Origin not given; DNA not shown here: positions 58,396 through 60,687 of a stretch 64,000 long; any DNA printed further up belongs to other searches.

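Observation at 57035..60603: Three-gene operon led by a GHKL (Bergerat-fold) ATPase with two partners of unknown fold: candidate undescribed defence or conflict system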

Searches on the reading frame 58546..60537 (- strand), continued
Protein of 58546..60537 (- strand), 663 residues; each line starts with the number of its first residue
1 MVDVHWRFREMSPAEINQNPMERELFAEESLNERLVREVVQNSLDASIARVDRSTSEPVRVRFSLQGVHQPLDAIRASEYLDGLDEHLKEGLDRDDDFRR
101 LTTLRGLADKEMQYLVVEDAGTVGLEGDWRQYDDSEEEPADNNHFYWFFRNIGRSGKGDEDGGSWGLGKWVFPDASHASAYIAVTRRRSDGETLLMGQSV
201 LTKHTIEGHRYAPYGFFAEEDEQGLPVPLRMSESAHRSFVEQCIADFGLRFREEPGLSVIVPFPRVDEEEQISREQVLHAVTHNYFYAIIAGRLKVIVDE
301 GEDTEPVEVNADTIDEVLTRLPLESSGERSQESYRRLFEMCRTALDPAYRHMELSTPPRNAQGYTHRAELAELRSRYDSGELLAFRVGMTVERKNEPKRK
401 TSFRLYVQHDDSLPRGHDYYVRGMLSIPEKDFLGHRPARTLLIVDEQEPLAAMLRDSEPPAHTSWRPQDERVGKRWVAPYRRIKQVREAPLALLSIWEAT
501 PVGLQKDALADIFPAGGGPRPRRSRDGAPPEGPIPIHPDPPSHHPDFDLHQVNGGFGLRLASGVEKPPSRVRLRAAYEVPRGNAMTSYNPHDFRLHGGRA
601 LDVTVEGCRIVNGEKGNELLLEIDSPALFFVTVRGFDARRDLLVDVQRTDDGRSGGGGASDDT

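Call 40: search_protein_families(library=pfam, proteins=[L071:4735-7911:+, L071:3691-4695:+, L071:2558-3658:+, L072:4312-7839:+, L072:981-4196:+, L043:4243-7779:+, L047:4260-7865:+, L028:7128-7934:+, L028:5886-7073:+, L028:12304-13407:+], max_evalue=0.01)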
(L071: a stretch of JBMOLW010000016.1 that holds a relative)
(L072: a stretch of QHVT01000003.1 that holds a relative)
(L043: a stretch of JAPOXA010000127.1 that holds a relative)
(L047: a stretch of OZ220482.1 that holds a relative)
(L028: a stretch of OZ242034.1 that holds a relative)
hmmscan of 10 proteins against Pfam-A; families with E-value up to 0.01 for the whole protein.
L071:4735-7911:+ (1058 aa): 8 families
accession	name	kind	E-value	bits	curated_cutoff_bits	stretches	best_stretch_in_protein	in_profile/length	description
PF00271.37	Helicase_C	-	3.4e-22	79.2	23.5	1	646-750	11-110/110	Helicase conserved C-terminal domain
PF13091.12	PLDc_2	-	2.1e-11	44.2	27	1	96-168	58-132/132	PLD-like domain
PF00176.29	SNF2-rel_dom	-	2.8e-10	40.2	24.9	2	336-452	126-232/290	SNF2-related domain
PF04851.21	ResIII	-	1.2e-08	35.5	22.5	1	233-383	2-163/164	Type III restriction enzyme, res subunit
PF00270.35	DEAD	-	2.8e-05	24.4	26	1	321-385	108-163/167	DEAD/DEAH box helicase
PF13401.12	AAA_22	-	5.1e-05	24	27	1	262-377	14-121/130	AAA domain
PF20720.3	nSTAND3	-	0.0016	18.6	27.2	0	239-319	3-83/155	Novel STAND NTPase 3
PF09565.16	RE_NgoFVII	-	0.004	16.9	23.8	0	106-164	80-145/162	NgoFVII restriction endonuclease N-terminal PLD domain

L071:3691-4695:+ (334 aa): 1 family
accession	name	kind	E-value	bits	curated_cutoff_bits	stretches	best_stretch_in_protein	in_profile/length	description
PF12576.13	DUF3754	-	0.0028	18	27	1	195-267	58-121/137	Protein of unknown function (DUF3754)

L071:2558-3658:+ (366 aa): 6 families
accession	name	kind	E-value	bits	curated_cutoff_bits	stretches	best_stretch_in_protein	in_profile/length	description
PF01381.28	HTH_3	-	4.3e-10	39.9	23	1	32-79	6-53/55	Helix-turn-helix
PF06114.19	Peptidase_M78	-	2e-08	34.5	22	1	246-328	25-106/123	IrrE N-terminal-like domain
PF13560.12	HTH_31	-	0.00026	21.7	27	1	33-77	12-57/64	Helix-turn-helix domain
PF14247.12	DUF4344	-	0.0034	17.6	29.6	1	263-314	91-137/220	Putative metallopeptidase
PF13443.12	HTH_26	-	0.0056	17.3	22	0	34-70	9-46/63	Cro/C1-type HTH DNA-binding domain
PF12844.13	HTH_19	-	0.0067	16.8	30.2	0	24-77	1-54/64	Helix-turn-helix domain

L072:4312-7839:+ (1175 aa): 5 families
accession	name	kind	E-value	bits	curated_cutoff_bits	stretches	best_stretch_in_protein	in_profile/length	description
PF00176.29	SNF2-rel_dom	-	1.3e-68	231.7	24.9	1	725-998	1-289/290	SNF2-related domain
PF00271.37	Helicase_C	-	1.2e-19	71.1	23.5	1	1014-1120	6-110/110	Helicase conserved C-terminal domain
PF04851.21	ResIII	-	2.9e-10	40.7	22.5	1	721-874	3-163/164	Type III restriction enzyme, res subunit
PF00270.35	DEAD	-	6.2e-07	29.7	26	1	749-876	23-163/167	DEAD/DEAH box helicase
PF04434.22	SWIM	-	7.6e-05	22.6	19.6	1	170-206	1-36/38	SWIM zinc finger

L072:981-4196:+ (1071 aa): 7 families
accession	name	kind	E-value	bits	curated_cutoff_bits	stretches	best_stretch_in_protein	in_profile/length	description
PF15902.12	Sortilin-Vps10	-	3.5e-35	122.1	33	5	246-372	3-115/446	Sortilin, neurotensin receptor 3,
PF02012.26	BNR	-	9.3e-14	49.6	27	0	699-708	2-11/12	BNR/Asp-box repeat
PF13088.12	BNR_2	-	7.2e-11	42.4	31.4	1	603-807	45-251/277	BNR repeat-like domain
PF14870.12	PSII_BNR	-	6.2e-10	39.3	27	1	351-465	35-139/303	Photosynthesis system II assembly factor YCF48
PF13860.13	FlgD_ig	-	0.00061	20.2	27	1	886-914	14-42/79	FlgD Ig-like domain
PF13859.12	BNR_3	-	0.00066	19.6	27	0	383-508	176-289/308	BNR repeat-like domain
PF24316.1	Tli3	-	0.0034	18.2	27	0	220-259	59-99/129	T6SS Tli3 immunity protein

L043:4243-7779:+ (1178 aa): 6 families
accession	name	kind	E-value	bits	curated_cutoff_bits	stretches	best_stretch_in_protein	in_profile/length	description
PF18766.7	SWI2_SNF2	-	2.2e-27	96.6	26.7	1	305-553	1-199/221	SWI2/SNF2 ATPase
PF04326.19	SLFN_AlbA_2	-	3.8e-19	69.8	25.3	1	1025-1161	1-116/118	Schlafen, AlbA_2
PF04851.21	ResIII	-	5.1e-14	53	22.5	1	302-454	4-149/164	Type III restriction enzyme, res subunit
PF04313.20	HSDR_N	-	8.4e-14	52.3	25.1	1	143-226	108-191/198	Type I restriction enzyme R protein N terminus (HSDR_N)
PF22679.2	T1R_D3-like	-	6.2e-10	40.1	27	1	682-732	102-153/158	Type I restriction enzyme subunit R domain 3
PF00270.35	DEAD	-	1e-06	29.1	26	1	323-507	14-163/167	DEAD/DEAH box helicase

L047:4260-7865:+ (1201 aa): 14 families
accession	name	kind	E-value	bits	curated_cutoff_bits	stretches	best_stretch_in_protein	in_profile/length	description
PF13517.12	FG-GAP_3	-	3.1e-24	85.8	26.9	4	469-550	1-60/61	FG-GAP-like repeat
PF01839.29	FG-GAP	-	3.7e-17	62.2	22.1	1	299-327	1-27/37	FG-GAP repeat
PF13432.12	TPR_16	-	3e-10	40.8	32.7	2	45-103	3-61/65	Tetratricopeptide repeat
PF00515.34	TPR_1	-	2.4e-07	30.7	27.8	1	74-102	2-30/34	Tetratricopeptide repeat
PF07719.23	TPR_2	-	2.9e-06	27.4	27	1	74-102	2-30/34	Tetratricopeptide repeat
PF13428.12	TPR_14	-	8.5e-06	26.4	23.5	0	77-115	5-43/44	Tetratricopeptide repeat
PF14559.12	TPR_19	-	1.1e-05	26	25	1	50-106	2-58/68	Tetratricopeptide repeat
PF23914.1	TPR_CcmH_CycH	-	6.3e-05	23.3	42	0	124-212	66-154/158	Cytochrome c-type biogenesis protein H TPR domain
PF13414.12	TPR_11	-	7.6e-05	22.8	26.8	1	122-148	8-34/42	TPR repeat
PF07593.17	UnbV_ASPIC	-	0.00045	20.5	23.4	1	713-750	30-67/68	ASPIC and UnbV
PF13431.12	TPR_17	-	0.0014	19.2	24.4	0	62-93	2-33/34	Tetratricopeptide repeat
PF13181.12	TPR_8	-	0.0047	17.4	25.7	0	44-67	6-29/34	Tetratricopeptide repeat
PF17874.7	TPR_MalT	-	0.0086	15.8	45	0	36-110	237-317/336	MalT-like TPR region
PF07721.20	TPR_4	-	0.0096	16.9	27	1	73-98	1-26/26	Tetratricopeptide repeat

L028:7128-7934:+ (268 aa): 2 families
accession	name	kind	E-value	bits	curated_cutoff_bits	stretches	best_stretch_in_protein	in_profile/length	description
PF00378.25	ECH_1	-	3.5e-53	180.9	27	1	17-268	3-251/251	Enoyl-CoA hydratase/isomerase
PF16113.10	ECH_2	-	1.2e-32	114.2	27.2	1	21-259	2-240/335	Enoyl-CoA hydratase/isomerase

L028:5886-7073:+ (395 aa): 1 family
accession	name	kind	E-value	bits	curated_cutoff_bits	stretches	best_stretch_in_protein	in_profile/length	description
PF02515.22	CoA_transf_3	-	3.4e-112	375.6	23.3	1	6-372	1-366/366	CoA-transferase family III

L028:12304-13407:+ (367 aa): 1 family
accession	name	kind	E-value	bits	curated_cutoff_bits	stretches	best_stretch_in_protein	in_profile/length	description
PF00296.26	Bac_luciferase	-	1.1e-68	232.3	27.9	1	27-326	20-313/314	Luciferase-like monooxygenase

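Call 55: search_dna_similar(query=window:58546-60537:-, collection=plasmids, mode=protein, max_evalue=0.001, max_rows=30)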
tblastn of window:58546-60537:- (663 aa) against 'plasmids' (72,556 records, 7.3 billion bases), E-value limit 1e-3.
Records with a match: 5; places in all: 7; records where one place covers at least 80% of the query: 1.
Best place of each record, by identity: <60% 5.
By first word of the organism name: Rhizobium 1; Halomicrobium 1; Halobacterium 1; Halorussus 1; Deinococcus 1.
By predicted mobility (MOB-suite, as given by PLSDB): non-mobilizable 5.
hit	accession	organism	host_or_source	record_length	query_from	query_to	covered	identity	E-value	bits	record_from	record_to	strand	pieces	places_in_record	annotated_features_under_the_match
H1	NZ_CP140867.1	Rhizobium leguminosarum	Trifolium pratense,whole organism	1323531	29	647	93%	25.4%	2e-20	104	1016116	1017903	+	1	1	record has no annotation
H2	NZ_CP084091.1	Halomicrobium urmianum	cell culture,salt lake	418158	35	465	65%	28.2%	7e-10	70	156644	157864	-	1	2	hypothetical protein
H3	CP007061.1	Halobacterium sp. DL1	-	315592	35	465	65%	27.0%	4e-8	65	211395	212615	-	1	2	hypothetical protein (x2)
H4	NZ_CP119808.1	Halorussus lipolyticus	cell culture,coastal saline-alkali land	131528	35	465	65%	26.6%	5e-8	64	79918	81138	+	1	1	hypothetical protein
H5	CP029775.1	Deinococcus actinosclerus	mixed culture,wastewater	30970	4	475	71%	23.1%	9e-9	67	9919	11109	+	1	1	hypothetical protein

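Call 56: get_annotated_region(hit=H1, flank=6000)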
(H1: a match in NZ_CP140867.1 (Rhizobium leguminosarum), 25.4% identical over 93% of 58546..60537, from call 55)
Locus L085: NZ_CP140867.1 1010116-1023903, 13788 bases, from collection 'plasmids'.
description: Rhizobium leguminosarum strain TP16 plasmid pRlX5, complete sequence
organism: Rhizobium leguminosarum (NCBI taxid 384)
taxonomy: Bacteria; Pseudomonadota; Alphaproteobacteria; Hyphomicrobiales; Rhizobiaceae; Rhizobium; Rhizobium leguminosarum
host: -; source: Trifolium pratense,whole organism; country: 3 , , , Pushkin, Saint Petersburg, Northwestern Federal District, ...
typing (MOB-suite, as given by PLSDB): non-mobilizable
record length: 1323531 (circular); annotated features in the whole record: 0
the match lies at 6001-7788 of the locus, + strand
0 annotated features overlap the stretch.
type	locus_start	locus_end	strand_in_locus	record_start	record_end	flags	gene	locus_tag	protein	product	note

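Call 57: get_annotated_region(hit=H5, flank=6000)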
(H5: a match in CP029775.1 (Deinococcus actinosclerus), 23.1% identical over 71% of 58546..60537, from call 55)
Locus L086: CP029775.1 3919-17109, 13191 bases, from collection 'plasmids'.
description: Deinococcus actinosclerus strain SJTR plasmid unnamed1, complete sequence
organism: Deinococcus actinosclerus (NCBI taxid 1768108)
taxonomy: Bacteria; Deinococcota; Deinococci; Deinococcales; Deinococcaceae; Deinococcus; Deinococcus actinosclerus
host: -; source: mixed culture,wastewater; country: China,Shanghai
typing (MOB-suite, as given by PLSDB): non-mobilizable
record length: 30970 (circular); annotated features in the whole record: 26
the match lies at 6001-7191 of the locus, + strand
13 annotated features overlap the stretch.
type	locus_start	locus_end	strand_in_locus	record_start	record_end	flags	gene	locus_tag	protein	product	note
CDS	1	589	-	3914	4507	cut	-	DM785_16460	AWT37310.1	hypothetical protein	-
CDS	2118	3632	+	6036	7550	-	-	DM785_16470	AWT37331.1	DNA cytosine methyltransferase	-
CDS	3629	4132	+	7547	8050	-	-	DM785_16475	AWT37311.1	very short patch repair endonuclease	-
CDS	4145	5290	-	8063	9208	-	-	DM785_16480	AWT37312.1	hypothetical protein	-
CDS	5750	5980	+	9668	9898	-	-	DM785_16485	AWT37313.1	hypothetical protein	-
CDS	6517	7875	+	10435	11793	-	-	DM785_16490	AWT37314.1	hypothetical protein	-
CDS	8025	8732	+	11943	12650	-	-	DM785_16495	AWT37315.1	hypothetical protein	-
CDS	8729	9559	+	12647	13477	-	-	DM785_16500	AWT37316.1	hypothetical protein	-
CDS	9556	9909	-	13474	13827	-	-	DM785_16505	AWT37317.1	hypothetical protein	-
CDS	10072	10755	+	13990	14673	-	-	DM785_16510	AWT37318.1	hypothetical protein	-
CDS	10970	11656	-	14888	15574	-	-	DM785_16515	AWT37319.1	resolvase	-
CDS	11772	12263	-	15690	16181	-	-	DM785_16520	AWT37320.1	hypothetical protein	-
CDS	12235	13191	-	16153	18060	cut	-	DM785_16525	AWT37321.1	hypothetical protein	-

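Call 58: get_annotated_region(hit=H2, flank=6000)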
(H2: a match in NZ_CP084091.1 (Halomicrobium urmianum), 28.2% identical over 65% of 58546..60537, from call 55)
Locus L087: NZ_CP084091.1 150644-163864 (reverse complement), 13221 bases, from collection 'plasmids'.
description: Halomicrobium urmianum strain IBRC-M: 10911 plasmid unnamed1, complete sequence
organism: Halomicrobium urmianum (NCBI taxid 1586233)
taxonomy: Archaea; Euryarchaeota; Halobacteria; Halobacteriales; Haloarculaceae; Halomicrobium; Halomicrobium urmianum
host: -; source: cell culture,salt lake; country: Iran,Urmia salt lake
typing (MOB-suite, as given by PLSDB): non-mobilizable; mating-pair formation MPF_T
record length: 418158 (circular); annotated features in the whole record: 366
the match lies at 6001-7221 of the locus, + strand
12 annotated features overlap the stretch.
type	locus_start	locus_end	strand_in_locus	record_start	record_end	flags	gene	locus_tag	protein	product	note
CDS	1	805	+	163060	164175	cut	-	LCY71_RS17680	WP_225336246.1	DNA cytosine methyltransferase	GO:0006304 - DNA modification [Evidence IEA]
CDS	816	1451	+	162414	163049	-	-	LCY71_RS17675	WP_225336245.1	hypothetical protein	-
CDS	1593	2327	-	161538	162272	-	-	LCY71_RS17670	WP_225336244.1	hypothetical protein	-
CDS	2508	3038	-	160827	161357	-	-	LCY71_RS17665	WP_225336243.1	hypothetical protein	-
CDS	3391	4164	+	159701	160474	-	-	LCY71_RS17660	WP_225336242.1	hypothetical protein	-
CDS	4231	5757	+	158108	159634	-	-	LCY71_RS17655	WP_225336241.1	hypothetical protein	-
CDS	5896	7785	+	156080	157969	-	-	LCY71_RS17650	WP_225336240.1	hypothetical protein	-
CDS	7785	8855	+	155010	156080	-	-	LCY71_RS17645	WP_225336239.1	hypothetical protein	-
CDS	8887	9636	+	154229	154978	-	-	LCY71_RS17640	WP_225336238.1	DUF6339 family protein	-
CDS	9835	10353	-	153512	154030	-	-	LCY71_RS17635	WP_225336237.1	hypothetical protein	-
CDS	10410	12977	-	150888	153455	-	-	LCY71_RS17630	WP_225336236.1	DUF5906 domain-containing protein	-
CDS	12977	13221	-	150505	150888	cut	-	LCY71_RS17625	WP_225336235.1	hypothetical protein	-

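Call 59: search_protein_families(library=padloc, proteins=[L087:5896-7785:+, L087:7785-8855:+, L087:8887-9636:+, L087:4231-5757:+, L087:3391-4164:+, L086:6517-7875:+, L086:8025-8732:+, L086:8729-9559:+, L086:10072-10755:+], max_evalue=1)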
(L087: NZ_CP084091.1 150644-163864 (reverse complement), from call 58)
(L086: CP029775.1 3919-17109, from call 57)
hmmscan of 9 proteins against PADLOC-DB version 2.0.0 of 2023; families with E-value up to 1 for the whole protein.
L087:5896-7785:+ (629 aa): 2 families
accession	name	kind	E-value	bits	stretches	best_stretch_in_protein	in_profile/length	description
PDLC04582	PDC-M33A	-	4.1e-36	122.9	1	33-445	31-382/627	-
PDLC01355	Csm6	-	0.024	12.2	1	79-139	51-105/172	CAS-III; associated_signaling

L087:7785-8855:+ (356 aa): 0 families

L087:8887-9636:+ (249 aa): 4 families
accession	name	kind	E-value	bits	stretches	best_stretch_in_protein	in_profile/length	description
PDLC04586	PDC-M33C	-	5.2e-14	50.3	1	50-178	61-188/247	-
PDLC04584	PDC-M33C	-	1.1e-06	26.3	1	55-139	67-155/250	-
PDLC04585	PDC-M33C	-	0.00019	19.1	1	68-146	81-167/346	-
PDLC04587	PDC-M33C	-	0.013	12.8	1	67-177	77-190/312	-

L087:4231-5757:+ (508 aa): 0 families

L087:3391-4164:+ (257 aa): 0 families

L086:6517-7875:+ (452 aa): 1 family
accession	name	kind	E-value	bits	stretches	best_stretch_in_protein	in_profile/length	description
PDLC04582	PDC-M33A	-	5e-47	158.9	1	2-443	179-618/627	-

L086:8025-8732:+ (235 aa): 1 family
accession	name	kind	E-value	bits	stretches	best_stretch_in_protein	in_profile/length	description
PDLC04583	PDC-M33B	-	7.2e-28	95.8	1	4-232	54-277/289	-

L086:8729-9559:+ (276 aa): 4 families
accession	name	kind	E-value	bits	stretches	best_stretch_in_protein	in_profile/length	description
PDLC04586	PDC-M33C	-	9e-24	82.3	1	61-250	62-240/247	-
PDLC04584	PDC-M33C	-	1.2e-10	39.3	1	62-249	64-242/250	-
PDLC04587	PDC-M33C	-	1.8e-09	35.3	1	72-151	71-153/312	-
PDLC04585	PDC-M33C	-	2.5e-06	25.3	1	79-151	82-159/346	-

L086:10072-10755:+ (227 aa): 0 families

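Call 67: search_dna_similar(query=L086:8729-9559:+, collection=plasmids, mode=protein, max_evalue=0.001, max_rows=30)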
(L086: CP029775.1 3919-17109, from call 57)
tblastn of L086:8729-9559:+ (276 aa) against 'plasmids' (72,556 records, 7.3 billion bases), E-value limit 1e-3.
Records with a match: 6; places in all: 9; records where one place covers at least 80% of the query: 1.
Best place of each record, by identity: >=99% 1; <60% 5.
By first word of the organism name: Deinococcus 1; Planococcus 1; Arthrobacter 1; Halomicrobium 1; Halobacterium 1; Halorussus 1.
By predicted mobility (MOB-suite, as given by PLSDB): non-mobilizable 4; mobilizable 2.
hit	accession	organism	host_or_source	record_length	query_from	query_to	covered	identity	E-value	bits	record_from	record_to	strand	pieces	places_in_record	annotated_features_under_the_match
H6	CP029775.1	Deinococcus actinosclerus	mixed culture,wastewater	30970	1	257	93%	100.0%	4e-151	473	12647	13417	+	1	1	hypothetical protein (x2)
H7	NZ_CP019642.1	Planococcus lenghuensis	whole organism,crude oil-contamination ...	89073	65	243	65%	32.6%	5e-8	61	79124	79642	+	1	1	DUF6339 family protein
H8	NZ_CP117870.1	Arthrobacter agilis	cell culture,Middle part of the water ...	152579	61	236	64%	30.2%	5e-9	64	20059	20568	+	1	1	DUF6339 family protein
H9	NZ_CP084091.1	Halomicrobium urmianum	cell culture,salt lake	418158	61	158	36%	35.0%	2e-6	56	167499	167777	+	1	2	DUF6339 family protein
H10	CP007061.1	Halobacterium sp. DL1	-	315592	61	158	36%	35.0%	3e-6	56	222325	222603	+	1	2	hypothetical protein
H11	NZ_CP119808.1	Halorussus lipolyticus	cell culture,coastal saline-alkali land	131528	61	148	32%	35.2%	1e-6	57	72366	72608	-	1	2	DUF6339 family protein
